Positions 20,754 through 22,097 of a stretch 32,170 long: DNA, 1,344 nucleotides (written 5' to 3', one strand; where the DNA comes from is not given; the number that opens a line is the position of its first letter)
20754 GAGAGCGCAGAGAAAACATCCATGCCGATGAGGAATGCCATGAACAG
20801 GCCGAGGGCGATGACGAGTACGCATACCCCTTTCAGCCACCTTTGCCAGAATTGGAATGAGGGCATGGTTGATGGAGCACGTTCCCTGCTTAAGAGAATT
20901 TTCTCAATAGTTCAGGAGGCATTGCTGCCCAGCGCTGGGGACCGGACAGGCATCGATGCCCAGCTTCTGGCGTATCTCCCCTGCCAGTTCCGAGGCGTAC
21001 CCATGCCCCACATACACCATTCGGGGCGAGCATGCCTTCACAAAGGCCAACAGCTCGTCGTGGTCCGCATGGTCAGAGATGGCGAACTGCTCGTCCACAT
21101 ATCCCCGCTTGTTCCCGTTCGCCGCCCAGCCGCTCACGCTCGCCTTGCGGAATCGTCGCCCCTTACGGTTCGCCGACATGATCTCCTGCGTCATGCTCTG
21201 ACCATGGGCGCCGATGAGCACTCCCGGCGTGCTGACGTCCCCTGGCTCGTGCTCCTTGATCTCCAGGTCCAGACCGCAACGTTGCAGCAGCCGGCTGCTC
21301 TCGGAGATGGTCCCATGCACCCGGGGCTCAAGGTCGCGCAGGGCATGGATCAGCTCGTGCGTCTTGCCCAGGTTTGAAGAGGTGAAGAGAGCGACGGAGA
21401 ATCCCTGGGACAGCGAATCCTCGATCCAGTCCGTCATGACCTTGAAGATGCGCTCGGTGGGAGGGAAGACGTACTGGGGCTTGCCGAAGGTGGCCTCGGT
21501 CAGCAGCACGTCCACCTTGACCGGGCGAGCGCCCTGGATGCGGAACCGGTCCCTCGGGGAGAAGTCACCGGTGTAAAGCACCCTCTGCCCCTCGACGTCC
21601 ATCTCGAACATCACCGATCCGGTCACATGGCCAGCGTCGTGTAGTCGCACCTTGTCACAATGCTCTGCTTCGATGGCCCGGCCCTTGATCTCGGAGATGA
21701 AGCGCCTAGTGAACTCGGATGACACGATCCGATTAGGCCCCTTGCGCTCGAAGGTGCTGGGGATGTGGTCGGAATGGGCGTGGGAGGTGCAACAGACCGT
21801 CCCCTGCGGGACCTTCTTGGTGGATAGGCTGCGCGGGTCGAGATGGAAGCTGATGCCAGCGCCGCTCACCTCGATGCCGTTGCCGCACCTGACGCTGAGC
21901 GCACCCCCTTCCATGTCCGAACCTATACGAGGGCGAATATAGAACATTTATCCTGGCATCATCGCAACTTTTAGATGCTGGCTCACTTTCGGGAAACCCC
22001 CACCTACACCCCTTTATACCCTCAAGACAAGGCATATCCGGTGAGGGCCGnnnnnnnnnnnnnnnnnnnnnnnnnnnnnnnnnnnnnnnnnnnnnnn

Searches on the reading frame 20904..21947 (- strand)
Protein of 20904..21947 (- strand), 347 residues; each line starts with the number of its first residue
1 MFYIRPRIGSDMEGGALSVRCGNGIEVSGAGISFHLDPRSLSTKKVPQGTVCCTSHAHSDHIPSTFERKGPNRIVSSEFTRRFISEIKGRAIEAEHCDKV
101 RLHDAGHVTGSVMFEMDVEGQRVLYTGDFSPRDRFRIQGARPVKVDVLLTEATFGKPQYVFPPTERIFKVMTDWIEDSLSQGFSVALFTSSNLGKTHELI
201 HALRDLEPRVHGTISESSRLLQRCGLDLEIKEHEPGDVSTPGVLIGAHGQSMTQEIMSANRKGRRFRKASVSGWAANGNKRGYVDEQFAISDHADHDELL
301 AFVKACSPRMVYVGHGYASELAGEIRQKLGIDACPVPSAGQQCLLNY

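Call 3: search_protein_families(library=pfam, proteins=[window:20904-21947:-], max_evalue=1)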
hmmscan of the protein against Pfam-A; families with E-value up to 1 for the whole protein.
window:20904-21947:- (347 aa): 3 families
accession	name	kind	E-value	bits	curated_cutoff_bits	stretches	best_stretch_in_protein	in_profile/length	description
PF07521.17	RMMBL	-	4.8e-05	23.7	21.6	1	287-332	10-59/63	Zn-dependent metallo-hydrolase RNA specificity domain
PF13483.12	Lactamase_B_3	-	0.0009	19.7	24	1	29-131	14-113/160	Beta-lactamase superfamily domain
PF00753.33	Lactamase_B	-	0.2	12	22.7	1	105-133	126-154/196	Metallo-beta-lactamase superfamily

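Call 4: search_protein_families(library=ncbifam, proteins=[window:20904-21947:-], max_evalue=1)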
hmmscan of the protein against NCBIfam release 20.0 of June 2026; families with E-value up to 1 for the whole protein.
window:20904-21947:- (347 aa): 5 families
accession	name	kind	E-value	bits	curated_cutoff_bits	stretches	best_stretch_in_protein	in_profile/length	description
TIGR04122.1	Xnuc_lig_assoc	equivalog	1.4e-36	126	325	1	34-335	16-318/326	ligase-associated DNA damage response exonuclease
NF045584.1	cas14_MBL_CASP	equivalog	3.2e-12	45.6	800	2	99-207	139-244/612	type VII CRISPR-associated protein Cas14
TIGR03675.1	arCOG00543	equivalog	1.5e-10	40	580.2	1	99-206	315-425/631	beta-CASP ribonuclease aCPSF1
NF041257.1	GntH_guanitoxin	equivalog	0.0085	15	333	1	100-153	166-217/374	guanitoxin biosynthesis MBL fold metallo-hydrolase GntH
TIGR02651.1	RNase_Z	equivalog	0.14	11.2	292.95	0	100-156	181-234/302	ribonuclease Z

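Call 12: list_cluster_members(proteins=[window:20904-21944:-, window:22051-22779:+, window:23092-23367:+, window:23107-23367:+, window:23351-25510:+])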
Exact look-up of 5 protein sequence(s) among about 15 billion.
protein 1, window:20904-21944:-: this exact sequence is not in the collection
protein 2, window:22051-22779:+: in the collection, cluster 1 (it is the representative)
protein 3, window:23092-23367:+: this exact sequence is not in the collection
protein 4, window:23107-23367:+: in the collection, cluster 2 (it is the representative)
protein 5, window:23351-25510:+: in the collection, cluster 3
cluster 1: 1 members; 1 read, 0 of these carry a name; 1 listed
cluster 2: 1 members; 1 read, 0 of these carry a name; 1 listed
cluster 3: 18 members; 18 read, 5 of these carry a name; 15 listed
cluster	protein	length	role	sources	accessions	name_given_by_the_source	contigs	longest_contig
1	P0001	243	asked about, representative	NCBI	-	-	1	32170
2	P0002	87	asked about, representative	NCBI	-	-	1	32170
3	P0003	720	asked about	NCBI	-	-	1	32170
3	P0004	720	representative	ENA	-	-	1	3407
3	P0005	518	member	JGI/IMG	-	DNA polymerase elongation subunit (family B)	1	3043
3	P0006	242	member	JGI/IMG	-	DNA polymerase elongation subunit (family B)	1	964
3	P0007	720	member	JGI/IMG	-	DNA polymerase elongation subunit (family B)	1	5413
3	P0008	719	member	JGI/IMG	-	DNA polymerase elongation subunit (family B)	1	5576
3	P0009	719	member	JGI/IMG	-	DNA polymerase elongation subunit (family B)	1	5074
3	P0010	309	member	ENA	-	-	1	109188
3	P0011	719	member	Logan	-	-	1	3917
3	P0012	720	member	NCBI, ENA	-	-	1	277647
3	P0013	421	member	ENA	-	-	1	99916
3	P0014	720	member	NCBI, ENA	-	-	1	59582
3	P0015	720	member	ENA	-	-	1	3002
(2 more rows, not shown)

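Call 13: find_homologous_proteins(query=window:20904-21944:-, max_evalue=0.00001)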
Query window:20904-21944:- (346 aa): 118 proteins with E <= 0.00001 among 2952 candidates.
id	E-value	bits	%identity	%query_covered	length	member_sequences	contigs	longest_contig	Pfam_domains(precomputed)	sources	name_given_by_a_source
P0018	2.1e-221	752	94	100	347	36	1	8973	-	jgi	jgi:putative mRNA 3-end processing factor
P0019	3.4e-160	551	70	100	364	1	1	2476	PF07521.18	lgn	-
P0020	2.6e-159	548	73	96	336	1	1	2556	PF07521.18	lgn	-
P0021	1.3e-132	460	60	97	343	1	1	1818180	PF07521.18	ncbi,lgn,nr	ncbi:MAG: hypothetical protein HPY73_07730 [Methanomassiliicoccales archaeon]|nr:MAG: hypothetical p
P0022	4.2e-130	452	61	97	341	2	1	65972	PF07521.18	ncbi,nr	ncbi:MAG: MBL fold metallo-hydrolase [Euryarchaeota archaeon]|nr:MBL fold metallo-hydrolase [Euryarc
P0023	5.4e-128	445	60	97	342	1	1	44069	PF07521.18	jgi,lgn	-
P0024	3.4e-126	439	59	97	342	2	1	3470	PF07521.18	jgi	jgi:putative mRNA 3-end processing factor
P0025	6.9e-114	398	53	97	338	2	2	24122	-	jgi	jgi:putative mRNA 3-end processing factor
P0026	1.5e-89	318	46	97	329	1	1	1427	PF07521.18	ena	-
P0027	2.3e-83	298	61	69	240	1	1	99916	-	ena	-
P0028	2.6e-83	298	45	97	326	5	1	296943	-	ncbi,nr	ncbi:MAG: hypothetical protein A4E32_01899 [Methanomassiliicoccales archaeon PtaU1.Bin124]|nr:MAG: h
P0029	1.7e-79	285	47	94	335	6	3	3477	PF07521.18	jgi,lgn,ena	-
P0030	1.0e-75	273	46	92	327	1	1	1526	-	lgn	-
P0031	1.4e-71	259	44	93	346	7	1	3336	PF07521.18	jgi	jgi:putative mRNA 3-end processing factor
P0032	2.3e-70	255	44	96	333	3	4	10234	PF07521.18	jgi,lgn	jgi:putative mRNA 3-end processing factor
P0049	1.6e-61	226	40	97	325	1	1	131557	PF07521.18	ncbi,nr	ncbi:MAG: hypothetical protein ISF22_05380 [Methanomassiliicoccus sp.]|nr:hypothetical protein [Meth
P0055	5.9e-55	205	39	92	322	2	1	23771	PF07521.18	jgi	-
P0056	5.6e-50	188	38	94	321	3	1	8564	PF07521.18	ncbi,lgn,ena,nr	ncbi:TPA: hypothetical protein HA259_05810 [Thermoplasmata archaeon]|nr:hypothetical protein [Thermo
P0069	3.5e-32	130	35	83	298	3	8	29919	PF07521.18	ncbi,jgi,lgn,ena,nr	ncbi:MAG TPA: MBL fold metallo-hydrolase RNA specificity domain-containing protein [Candidatus Nanoa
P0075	2.1e-27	114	35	87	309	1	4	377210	-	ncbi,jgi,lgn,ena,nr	ncbi:hypothetical protein COT72_05065 [archaeon CG10_big_fil_rev_8_21_14_0_10_43_11]|nr:MAG: hypothe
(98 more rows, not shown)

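Call 14: find_encoding_contigs(protein=P0021, flank=8000, max_places=2)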
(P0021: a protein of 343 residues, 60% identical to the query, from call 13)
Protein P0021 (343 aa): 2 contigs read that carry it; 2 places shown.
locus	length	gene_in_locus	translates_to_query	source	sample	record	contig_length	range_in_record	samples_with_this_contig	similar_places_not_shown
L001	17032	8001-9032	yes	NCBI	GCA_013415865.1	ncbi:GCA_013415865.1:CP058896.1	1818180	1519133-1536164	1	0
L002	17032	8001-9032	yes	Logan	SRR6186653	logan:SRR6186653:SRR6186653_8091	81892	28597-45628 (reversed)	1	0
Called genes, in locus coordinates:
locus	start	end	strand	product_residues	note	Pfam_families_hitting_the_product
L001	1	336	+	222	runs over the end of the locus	PF00156:Pribosyltran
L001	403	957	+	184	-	PF00156:Pribosyltran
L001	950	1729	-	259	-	PF01061:ABC2_membrane, PF12698:ABC2_membrane_3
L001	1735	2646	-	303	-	PF02463:SMC_N (weak), PF00005:ABC_tran, PF13304:AAA_21, PF27102:NodI_C (weak)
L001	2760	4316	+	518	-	PF01970:TctA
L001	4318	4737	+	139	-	-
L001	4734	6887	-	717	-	PF00136:DNA_pol_B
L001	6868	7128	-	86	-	PF26485:DUF8156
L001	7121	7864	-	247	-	PF08423:Rad51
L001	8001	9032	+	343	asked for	PF07521:RMMBL (weak)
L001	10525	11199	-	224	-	PF01956:EMC3_TMCO1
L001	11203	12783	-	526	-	PF10559:Plug_translocon, PF00344:SecY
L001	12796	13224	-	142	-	PF00828:Ribosomal_L27A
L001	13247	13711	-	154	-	PF00327:Ribosomal_L30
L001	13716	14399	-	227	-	PF00333:Ribosomal_S5, PF03719:Ribosomal_S5_C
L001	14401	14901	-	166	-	PF17144:Ribosomal_L5e, PF00861:Ribosomal_L18p (weak), PF17144:Ribosomal_L5e (weak)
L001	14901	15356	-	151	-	PF01280:Ribosomal_L19e, PF25476:Ribosomal_L19e_C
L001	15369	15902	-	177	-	PF01655:Ribosomal_L32e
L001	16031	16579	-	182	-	PF00347:Ribosomal_L6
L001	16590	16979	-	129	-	PF00410:Ribosomal_S8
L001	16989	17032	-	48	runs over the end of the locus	PF00253:Ribosomal_S14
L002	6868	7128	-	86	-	PF26485:DUF8156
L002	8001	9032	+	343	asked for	PF07521:RMMBL (weak)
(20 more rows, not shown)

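Call 15: find_encoding_contigs(protein=P0028, flank=8000, max_places=2)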
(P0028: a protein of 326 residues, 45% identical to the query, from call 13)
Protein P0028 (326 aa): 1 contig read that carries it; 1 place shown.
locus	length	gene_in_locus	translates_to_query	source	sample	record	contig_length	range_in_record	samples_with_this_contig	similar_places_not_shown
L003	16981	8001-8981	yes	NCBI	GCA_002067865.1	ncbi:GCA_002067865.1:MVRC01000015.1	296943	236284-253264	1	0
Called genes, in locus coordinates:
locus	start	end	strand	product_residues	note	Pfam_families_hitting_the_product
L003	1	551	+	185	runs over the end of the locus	PF00156:Pribosyltran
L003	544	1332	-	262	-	PF01061:ABC2_membrane, PF12698:ABC2_membrane_3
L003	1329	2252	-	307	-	PF00005:ABC_tran, PF13304:AAA_21, PF27102:NodI_C (weak)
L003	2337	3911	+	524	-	PF01970:TctA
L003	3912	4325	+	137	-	-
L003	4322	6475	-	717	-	PF00136:DNA_pol_B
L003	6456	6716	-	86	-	PF26485:DUF8156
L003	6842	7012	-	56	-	PF06348:DUF1059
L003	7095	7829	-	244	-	PF08423:Rad51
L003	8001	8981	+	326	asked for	-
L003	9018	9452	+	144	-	-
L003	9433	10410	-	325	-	PF08068:DKCLD, PF01509:TruB_N, PF16198:TruB_C_2, PF01472:PUA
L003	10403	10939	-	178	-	PF00485:PRK (faint), PF01121:CoaE (faint), PF02224:Cytidylate_kin (weak), PF13189:Cytidylate_kin2, PF13207:AAA_17, PF13238:AAA_18, PF01202:SKI (weak), PF02224:Cytidylate_kin (weak), +2 more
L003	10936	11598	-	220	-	PF01956:EMC3_TMCO1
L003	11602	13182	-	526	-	PF10559:Plug_translocon, PF00344:SecY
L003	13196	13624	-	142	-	PF00828:Ribosomal_L27A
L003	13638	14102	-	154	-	PF00327:Ribosomal_L30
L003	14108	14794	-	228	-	PF00333:Ribosomal_S5, PF03719:Ribosomal_S5_C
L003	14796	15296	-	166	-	PF17144:Ribosomal_L5e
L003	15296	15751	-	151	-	PF01280:Ribosomal_L19e, PF25476:Ribosomal_L19e_C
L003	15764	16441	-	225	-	PF01655:Ribosomal_L32e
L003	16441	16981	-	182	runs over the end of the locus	PF00347:Ribosomal_L6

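Call 16: find_encoding_contigs(protein=P0049, flank=8000, max_places=2)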
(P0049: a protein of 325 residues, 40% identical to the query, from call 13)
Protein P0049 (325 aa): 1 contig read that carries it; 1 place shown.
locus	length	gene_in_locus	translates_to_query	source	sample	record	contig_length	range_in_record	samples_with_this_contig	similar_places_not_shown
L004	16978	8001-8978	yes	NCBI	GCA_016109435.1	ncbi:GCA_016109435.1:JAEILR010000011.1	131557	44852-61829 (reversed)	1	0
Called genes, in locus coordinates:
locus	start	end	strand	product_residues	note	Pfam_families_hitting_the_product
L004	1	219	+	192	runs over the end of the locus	PF00156:Pribosyltran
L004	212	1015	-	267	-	PF01061:ABC2_membrane, PF12698:ABC2_membrane_3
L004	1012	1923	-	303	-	PF00005:ABC_tran, PF13304:AAA_21, PF27102:NodI_C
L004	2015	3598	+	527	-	PF01970:TctA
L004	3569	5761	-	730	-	PF03104:DNA_pol_B_exo1 (weak), PF00136:DNA_pol_B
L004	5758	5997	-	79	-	PF26485:DUF8156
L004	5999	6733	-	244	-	PF08423:Rad51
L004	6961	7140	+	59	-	-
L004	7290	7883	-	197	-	-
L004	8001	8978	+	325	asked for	PF07521:RMMBL (weak)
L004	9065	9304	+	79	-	-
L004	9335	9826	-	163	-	PF00583:Acetyltransf_1, PF13508:Acetyltransf_7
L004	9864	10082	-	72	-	PF13560:HTH_31, PF01381:HTH_3, PF12844:HTH_19 (weak), PF13443:HTH_26 (weak)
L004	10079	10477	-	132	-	PF09946:DUF2178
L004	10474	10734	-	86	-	-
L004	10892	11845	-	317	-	PF08068:DKCLD, PF01509:TruB_N, PF21238:Pus10_C (weak), PF16198:TruB_C_2, PF01472:PUA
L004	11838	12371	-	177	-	PF02224:Cytidylate_kin, PF13189:Cytidylate_kin2, PF13207:AAA_17, PF13238:AAA_18, PF13671:AAA_33 (weak), PF01202:SKI (faint)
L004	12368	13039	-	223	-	PF01956:EMC3_TMCO1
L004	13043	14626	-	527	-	PF10559:Plug_translocon, PF00344:SecY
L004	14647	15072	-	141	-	PF00828:Ribosomal_L27A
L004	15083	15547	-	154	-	PF00327:Ribosomal_L30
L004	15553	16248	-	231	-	PF00333:Ribosomal_S5, PF03719:Ribosomal_S5_C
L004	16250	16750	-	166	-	PF17144:Ribosomal_L5e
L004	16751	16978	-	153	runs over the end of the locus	PF01280:Ribosomal_L19e, PF25476:Ribosomal_L19e_C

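Call 17: find_encoding_contigs(protein=P0056, flank=8000, max_places=2)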
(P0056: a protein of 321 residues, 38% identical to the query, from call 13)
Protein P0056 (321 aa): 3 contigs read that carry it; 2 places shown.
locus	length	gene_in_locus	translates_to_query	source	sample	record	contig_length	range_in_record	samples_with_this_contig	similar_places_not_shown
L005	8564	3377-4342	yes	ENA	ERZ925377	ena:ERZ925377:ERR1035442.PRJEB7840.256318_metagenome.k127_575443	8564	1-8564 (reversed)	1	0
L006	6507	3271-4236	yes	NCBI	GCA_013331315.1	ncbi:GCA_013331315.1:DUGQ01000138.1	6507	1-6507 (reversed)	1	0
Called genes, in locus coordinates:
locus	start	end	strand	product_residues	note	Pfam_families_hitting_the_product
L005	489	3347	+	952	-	PF06745:ATPase, PF24336:DUF7504, PF23365:DUF7090 (weak)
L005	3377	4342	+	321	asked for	PF07521:RMMBL (weak)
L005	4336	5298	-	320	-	PF08068:DKCLD, PF01509:TruB_N, PF21238:Pus10_C (weak), PF16198:TruB_C_2, PF01472:PUA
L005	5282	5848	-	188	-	PF02224:Cytidylate_kin (weak), PF13189:Cytidylate_kin2, PF13207:AAA_17, PF13238:AAA_18, PF13521:AAA_28 (weak), PF13671:AAA_33 (faint), PF01202:SKI (weak)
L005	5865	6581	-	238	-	PF01956:EMC3_TMCO1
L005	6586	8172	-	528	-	PF10559:Plug_translocon, PF00344:SecY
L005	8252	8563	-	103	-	?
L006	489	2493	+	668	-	-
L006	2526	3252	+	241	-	-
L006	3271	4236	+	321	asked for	PF07521:RMMBL (weak)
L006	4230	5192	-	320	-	PF08068:DKCLD, PF01509:TruB_N, PF21238:Pus10_C (weak), PF16198:TruB_C_2, PF01472:PUA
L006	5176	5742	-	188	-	PF02224:Cytidylate_kin (weak), PF13189:Cytidylate_kin2, PF13207:AAA_17, PF13238:AAA_18, PF13521:AAA_28 (weak), PF13671:AAA_33 (faint), PF01202:SKI (weak)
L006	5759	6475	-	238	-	PF01956:EMC3_TMCO1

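Call 18: find_encoding_contigs(protein=P0069, flank=8000, max_places=2)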
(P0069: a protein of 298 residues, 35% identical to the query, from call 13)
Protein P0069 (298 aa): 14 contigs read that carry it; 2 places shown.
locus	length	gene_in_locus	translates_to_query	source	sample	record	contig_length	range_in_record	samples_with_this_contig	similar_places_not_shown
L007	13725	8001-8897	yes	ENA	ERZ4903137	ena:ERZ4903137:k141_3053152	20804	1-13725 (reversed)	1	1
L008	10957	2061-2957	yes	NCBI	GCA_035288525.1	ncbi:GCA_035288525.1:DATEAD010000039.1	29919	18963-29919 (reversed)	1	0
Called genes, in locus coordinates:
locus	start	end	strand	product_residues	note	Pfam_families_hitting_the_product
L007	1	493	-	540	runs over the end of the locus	PF01368:DHH (weak)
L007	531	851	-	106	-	-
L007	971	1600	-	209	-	PF09335:VTT_dom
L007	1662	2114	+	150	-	-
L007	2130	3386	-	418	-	PF13229:Beta_helix (faint)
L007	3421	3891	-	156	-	PF03073:TspO_MBR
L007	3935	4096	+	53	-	-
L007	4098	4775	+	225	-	-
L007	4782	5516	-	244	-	PF00970:FAD_binding_6, PF00175:NAD_binding_1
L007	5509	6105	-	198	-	PF01936:NYN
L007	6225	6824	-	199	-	PF00174:Oxidored_molyb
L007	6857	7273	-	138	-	PF01850:PIN (weak), PF13470:PIN_3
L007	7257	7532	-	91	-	PF04014:MazE_antitoxin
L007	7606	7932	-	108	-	-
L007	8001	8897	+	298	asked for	PF07521:RMMBL (faint)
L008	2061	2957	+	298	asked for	PF07521:RMMBL (faint)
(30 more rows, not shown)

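Call 19: find_encoding_contigs(protein=P0075, flank=8000, max_places=1)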
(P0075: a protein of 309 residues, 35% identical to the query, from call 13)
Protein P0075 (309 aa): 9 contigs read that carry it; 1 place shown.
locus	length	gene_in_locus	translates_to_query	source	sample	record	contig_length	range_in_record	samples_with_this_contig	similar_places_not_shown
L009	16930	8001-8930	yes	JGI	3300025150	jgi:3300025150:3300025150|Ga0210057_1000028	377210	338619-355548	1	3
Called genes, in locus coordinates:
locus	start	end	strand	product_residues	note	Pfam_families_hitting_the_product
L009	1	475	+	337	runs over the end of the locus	-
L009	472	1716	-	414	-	PF27218:MJ0043_C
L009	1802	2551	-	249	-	PF09754:PAC2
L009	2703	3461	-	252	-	PF07541:EIF_2_alpha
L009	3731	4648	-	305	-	PF22090:Gins51_C (weak)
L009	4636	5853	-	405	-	PF21686:LigD_Prim-Pol (weak), PF01896:DNA_primase_S, PF04104:DNA_primase_lrg (weak)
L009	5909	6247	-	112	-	-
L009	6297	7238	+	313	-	PF01699:Na_Ca_ex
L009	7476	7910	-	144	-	-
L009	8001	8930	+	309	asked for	-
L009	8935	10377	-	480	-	-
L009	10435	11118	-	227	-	PF00149:Metallophos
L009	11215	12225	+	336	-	PF01594:AI-2E_transport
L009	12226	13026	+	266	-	PF03796:DnaB_C (weak), PF23442:DUF7125 (weak), PF06745:ATPase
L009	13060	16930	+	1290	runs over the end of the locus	PF19461:DUF5998 (faint), PF00354:Pentaxin (faint), PF13385:Laminin_G_3, PF02973:Sialidase (faint), PF13385:Laminin_G_3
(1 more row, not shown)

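Call 20: find_encoding_contigs(protein=P0055, flank=8000, max_places=1)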
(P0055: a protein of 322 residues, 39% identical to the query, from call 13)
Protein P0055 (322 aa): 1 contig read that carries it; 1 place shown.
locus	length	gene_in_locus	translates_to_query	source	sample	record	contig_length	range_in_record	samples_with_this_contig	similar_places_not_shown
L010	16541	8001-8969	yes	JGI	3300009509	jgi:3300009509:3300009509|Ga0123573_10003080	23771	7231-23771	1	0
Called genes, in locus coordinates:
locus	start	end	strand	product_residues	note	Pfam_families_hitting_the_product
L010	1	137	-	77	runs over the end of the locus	-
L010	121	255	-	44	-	-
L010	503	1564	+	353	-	PF07705:CARDB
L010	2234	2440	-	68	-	-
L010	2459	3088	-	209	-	PF01022:HTH_5, PF12840:HTH_20, PF13412:HTH_24 (faint), PF01978:TrmB (faint)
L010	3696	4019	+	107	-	PF07690:MFS_1 (weak)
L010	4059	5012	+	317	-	PF07690:MFS_1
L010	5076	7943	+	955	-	PF27881:CRWN_N (faint), PF06745:ATPase, PF24336:DUF7504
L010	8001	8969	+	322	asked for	PF07521:RMMBL (weak)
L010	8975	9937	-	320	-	PF08068:DKCLD, PF01509:TruB_N, PF21238:Pus10_C (weak), PF16198:TruB_C_2, PF01472:PUA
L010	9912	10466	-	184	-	PF00406:ADK (faint), PF02224:Cytidylate_kin (weak), PF13189:Cytidylate_kin2, PF13207:AAA_17, PF13238:AAA_18, PF13521:AAA_28 (weak), PF13671:AAA_33, PF01202:SKI (weak)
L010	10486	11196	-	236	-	PF01956:EMC3_TMCO1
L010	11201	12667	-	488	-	PF10559:Plug_translocon, PF00344:SecY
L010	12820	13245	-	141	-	PF00828:Ribosomal_L27A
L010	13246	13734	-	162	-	PF00327:Ribosomal_L30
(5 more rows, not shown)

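Call 23: search_protein_families(library=pfam, proteins=[L001:6868-7125:-, L003:6456-6713:-, L004:5758-5994:-], max_evalue=1)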
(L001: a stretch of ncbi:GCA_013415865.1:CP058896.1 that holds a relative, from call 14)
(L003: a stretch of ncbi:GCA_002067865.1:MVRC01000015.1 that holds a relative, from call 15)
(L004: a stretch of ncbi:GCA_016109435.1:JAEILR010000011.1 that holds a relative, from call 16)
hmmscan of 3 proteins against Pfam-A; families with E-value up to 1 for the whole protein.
L001:6868-7125:- (85 aa): 5 families
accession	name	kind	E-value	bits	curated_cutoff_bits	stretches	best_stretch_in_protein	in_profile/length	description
PF20648.2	DUF6809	-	0.00011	23.3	27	1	4-61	23-80/85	Family of unknown function (DUF6809)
PF13801.11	Metal_resist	-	0.01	16.4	29.2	1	13-41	32-58/125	Heavy-metal resistance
PF11074.14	DUF2779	-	0.085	13.6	23.3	1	28-72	53-94/126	Domain of unknown function(DUF2779)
PF06037.17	DUF922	-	0.15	12.6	27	1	6-43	57-93/153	Bacterial protein of unknown function (DUF922)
PF20404.3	DUF6694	-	0.16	12.8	24.3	1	11-57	26-71/102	Family of unknown function (DUF6694)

L003:6456-6713:- (85 aa): 3 families
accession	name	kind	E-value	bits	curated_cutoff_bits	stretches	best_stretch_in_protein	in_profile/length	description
PF20648.2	DUF6809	-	0.023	15.9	27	1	4-57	23-76/85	Family of unknown function (DUF6809)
PF20404.3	DUF6694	-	0.025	15.4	24.3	1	11-64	26-78/102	Family of unknown function (DUF6694)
PF08349.16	DUF1722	-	0.14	12.9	22.5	1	4-41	45-82/117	Protein of unknown function (DUF1722)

L004:5758-5994:- (78 aa): 1 family
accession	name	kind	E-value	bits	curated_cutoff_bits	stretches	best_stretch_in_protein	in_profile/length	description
PF20648.2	DUF6809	-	0.0083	17.4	27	1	4-54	23-73/85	Family of unknown function (DUF6809)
